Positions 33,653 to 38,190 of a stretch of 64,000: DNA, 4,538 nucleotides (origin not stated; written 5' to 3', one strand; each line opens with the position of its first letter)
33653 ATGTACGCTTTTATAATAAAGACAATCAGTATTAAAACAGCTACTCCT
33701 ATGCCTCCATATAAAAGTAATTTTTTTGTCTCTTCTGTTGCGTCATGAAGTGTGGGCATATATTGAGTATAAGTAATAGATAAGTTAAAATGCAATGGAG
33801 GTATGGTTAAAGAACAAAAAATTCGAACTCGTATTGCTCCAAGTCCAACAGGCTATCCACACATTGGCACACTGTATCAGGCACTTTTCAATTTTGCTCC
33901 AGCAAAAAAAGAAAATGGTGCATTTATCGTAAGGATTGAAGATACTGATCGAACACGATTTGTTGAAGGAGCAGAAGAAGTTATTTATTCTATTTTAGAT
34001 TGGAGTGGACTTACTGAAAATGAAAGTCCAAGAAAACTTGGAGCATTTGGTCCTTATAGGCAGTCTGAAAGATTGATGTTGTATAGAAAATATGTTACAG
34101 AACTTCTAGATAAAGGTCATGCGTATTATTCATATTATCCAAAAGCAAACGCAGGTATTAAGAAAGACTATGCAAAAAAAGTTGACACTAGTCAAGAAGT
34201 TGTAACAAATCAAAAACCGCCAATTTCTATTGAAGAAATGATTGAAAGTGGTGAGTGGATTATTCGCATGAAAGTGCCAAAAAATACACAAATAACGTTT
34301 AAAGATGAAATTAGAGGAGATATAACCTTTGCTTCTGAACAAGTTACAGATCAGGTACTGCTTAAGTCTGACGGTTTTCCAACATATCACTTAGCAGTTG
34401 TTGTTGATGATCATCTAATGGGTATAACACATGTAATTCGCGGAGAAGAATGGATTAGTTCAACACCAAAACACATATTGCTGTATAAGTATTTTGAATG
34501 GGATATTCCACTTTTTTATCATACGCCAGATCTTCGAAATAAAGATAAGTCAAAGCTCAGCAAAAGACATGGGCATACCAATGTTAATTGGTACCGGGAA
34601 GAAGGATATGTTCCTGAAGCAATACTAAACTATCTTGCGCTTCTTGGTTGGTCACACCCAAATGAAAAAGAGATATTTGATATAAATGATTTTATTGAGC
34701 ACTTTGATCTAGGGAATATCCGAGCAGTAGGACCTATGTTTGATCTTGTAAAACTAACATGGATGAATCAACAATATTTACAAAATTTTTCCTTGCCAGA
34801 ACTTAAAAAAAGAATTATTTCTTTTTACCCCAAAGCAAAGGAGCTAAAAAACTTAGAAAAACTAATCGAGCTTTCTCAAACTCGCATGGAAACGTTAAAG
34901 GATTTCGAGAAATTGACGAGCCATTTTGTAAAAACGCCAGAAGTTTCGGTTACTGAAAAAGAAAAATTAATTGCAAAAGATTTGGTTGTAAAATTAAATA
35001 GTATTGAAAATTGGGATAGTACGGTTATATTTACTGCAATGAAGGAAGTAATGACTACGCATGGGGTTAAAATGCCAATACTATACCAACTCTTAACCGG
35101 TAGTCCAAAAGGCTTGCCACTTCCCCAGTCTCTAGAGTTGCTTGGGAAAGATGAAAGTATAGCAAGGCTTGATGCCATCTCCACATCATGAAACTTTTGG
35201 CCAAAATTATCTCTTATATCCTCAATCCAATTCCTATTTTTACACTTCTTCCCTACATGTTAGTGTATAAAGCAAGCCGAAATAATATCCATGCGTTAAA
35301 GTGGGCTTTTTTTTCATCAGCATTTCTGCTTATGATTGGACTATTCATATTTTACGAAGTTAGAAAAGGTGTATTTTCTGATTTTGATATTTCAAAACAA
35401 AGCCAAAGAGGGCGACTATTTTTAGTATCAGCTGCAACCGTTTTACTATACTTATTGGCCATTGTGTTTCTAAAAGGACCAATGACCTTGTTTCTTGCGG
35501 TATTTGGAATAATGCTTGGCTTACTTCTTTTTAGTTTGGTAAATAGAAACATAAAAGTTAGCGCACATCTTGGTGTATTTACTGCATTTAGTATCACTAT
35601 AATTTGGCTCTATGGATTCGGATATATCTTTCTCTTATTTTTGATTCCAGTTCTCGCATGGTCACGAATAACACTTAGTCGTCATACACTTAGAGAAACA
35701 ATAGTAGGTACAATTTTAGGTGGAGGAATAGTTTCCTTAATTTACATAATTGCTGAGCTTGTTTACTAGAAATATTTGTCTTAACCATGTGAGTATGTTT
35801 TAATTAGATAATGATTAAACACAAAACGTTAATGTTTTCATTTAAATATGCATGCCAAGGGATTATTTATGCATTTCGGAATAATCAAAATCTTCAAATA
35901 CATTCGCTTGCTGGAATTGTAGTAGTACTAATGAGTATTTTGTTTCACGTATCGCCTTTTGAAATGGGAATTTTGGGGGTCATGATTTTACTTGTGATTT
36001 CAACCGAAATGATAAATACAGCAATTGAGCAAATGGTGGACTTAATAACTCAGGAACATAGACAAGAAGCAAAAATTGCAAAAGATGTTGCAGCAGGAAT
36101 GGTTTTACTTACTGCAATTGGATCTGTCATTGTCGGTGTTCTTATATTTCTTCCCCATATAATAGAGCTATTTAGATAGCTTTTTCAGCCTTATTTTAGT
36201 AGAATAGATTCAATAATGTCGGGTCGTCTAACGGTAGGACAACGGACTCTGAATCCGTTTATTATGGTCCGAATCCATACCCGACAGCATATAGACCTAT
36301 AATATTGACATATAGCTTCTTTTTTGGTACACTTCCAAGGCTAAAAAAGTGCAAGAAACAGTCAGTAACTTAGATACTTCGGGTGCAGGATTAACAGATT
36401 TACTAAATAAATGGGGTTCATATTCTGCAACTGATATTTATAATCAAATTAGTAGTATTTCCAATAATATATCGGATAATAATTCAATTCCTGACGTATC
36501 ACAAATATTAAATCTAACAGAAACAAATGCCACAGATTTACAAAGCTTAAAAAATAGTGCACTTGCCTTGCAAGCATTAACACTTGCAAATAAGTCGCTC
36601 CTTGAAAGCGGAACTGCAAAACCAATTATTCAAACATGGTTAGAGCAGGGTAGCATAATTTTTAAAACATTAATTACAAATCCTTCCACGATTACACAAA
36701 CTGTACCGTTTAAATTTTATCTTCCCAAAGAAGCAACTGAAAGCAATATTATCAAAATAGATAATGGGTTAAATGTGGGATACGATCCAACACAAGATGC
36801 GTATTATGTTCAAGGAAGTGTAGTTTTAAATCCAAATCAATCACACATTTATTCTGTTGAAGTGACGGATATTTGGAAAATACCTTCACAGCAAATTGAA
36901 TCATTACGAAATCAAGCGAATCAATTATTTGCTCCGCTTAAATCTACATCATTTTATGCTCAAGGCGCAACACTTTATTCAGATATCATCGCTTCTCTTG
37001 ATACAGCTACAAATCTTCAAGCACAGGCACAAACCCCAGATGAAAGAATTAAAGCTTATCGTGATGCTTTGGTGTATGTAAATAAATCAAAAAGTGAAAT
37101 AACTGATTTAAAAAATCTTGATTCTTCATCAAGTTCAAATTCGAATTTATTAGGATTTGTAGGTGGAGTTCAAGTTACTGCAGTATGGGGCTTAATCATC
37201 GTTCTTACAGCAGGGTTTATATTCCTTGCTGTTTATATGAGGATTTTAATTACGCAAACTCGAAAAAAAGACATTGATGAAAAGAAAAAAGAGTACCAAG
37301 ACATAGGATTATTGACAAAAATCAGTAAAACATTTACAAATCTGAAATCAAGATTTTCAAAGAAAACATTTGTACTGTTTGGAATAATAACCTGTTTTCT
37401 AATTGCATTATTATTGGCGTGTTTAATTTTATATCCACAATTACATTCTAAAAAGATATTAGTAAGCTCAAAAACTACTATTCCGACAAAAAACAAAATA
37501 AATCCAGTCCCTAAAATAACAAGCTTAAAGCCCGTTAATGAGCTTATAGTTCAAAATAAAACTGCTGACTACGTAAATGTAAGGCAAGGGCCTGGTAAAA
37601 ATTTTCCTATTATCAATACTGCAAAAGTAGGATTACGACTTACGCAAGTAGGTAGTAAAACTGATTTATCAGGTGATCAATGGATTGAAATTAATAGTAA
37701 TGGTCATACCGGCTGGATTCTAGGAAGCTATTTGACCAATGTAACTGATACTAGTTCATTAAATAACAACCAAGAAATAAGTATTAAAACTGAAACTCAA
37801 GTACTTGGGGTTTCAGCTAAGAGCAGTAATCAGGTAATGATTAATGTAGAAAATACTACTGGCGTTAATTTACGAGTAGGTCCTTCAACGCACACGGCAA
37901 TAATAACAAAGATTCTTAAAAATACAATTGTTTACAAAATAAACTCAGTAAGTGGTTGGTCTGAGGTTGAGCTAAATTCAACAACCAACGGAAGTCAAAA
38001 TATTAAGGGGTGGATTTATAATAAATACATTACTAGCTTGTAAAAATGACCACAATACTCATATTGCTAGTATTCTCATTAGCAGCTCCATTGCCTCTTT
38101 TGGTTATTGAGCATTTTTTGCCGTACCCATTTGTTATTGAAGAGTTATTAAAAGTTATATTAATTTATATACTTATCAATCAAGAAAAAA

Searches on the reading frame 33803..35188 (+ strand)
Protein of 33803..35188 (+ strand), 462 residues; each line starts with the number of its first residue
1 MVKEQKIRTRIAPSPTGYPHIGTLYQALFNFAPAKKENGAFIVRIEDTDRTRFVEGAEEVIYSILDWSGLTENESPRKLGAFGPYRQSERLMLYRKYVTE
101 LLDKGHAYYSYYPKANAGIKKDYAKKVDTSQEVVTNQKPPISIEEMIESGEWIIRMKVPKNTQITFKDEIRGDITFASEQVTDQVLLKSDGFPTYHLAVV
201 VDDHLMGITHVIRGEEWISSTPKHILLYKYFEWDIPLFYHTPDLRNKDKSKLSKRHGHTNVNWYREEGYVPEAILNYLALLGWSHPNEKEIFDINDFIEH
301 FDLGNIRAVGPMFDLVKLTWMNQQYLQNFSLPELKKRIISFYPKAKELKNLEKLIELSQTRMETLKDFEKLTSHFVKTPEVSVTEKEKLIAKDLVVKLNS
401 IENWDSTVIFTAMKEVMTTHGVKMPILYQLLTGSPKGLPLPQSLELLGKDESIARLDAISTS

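Call 38: find_homologous_proteins(query=window:33803-35188:+, max_evalue=1e-30)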
Query window:33803-35188:+ (462 aa): 8000 proteins with E <= 1e-30 among 8000 candidates; the best 120 are listed.
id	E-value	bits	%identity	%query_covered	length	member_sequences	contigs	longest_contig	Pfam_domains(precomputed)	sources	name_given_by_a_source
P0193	0.0e+0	1051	100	100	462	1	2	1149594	PF19269.5,PF00749.28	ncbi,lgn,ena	-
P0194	9.1e-200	682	66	98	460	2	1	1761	PF19269.5,PF00749.28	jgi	jgi:glutamyl-tRNA synthetase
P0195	1.3e-197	675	65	99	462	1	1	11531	PF19269.5,PF00749.28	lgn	-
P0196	4.0e-195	667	65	97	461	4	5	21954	PF19269.5,PF00749.28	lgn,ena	-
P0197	2.1e-194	664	65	97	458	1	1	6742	PF19269.5,PF00749.28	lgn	-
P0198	2.3e-194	664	62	99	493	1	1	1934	PF19269.5,PF00749.28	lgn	-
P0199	1.4e-193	662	62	99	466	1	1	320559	PF19269.5,PF00749.28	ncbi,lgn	-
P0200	1.4e-193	662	63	98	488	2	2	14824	PF19269.5,PF00749.28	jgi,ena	-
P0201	3.3e-193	661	64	97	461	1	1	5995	PF19269.5,PF00749.28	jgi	jgi:glutamyl-tRNA synthetase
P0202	4.0e-193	660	62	98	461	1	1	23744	PF19269.5,PF00749.28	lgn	-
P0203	6.1e-192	656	64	98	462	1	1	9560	PF19269.5,PF00749.28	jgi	jgi:glutamyl-tRNA synthetase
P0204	2.8e-191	654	63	98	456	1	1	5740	PF19269.5,PF00749.28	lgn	-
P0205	3.4e-191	654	62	99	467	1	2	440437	PF19269.5,PF00749.28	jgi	jgi:glutamyl-tRNA synthetase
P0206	3.1e-190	651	63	98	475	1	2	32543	PF19269.5,PF00749.28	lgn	-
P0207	6.3e-190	650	59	99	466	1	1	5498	PF19269.5,PF00749.28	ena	-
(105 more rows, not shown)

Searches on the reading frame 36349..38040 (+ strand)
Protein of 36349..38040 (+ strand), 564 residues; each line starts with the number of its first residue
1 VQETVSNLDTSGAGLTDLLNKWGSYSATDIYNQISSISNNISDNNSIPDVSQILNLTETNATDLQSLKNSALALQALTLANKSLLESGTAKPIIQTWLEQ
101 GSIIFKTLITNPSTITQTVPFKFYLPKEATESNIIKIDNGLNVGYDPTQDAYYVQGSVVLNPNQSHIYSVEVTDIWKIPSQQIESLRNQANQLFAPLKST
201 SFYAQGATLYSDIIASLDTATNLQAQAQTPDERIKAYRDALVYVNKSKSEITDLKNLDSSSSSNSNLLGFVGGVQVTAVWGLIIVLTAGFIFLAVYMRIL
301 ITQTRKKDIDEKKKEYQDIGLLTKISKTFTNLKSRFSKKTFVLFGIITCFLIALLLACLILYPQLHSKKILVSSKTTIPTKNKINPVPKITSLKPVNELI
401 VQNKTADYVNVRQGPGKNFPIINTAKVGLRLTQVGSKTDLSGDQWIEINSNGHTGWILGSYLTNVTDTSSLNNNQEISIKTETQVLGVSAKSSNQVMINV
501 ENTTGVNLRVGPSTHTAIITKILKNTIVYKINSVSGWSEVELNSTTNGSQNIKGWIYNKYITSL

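Call 60: search_protein_families(library=pfam, proteins=[window:36349-38040:+], max_evalue=0.001)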
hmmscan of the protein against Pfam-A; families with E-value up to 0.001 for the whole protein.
window:36349-38040:+ (564 aa): 2 families
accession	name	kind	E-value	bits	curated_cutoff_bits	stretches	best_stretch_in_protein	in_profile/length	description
PF08239.17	SH3_3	-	8.7e-17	61.5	27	2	408-462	2-53/54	Bacterial SH3 domain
PF06347.19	SH3_4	-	1.2e-07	31.8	24.1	1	407-457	3-49/56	Bacterial SH3 domain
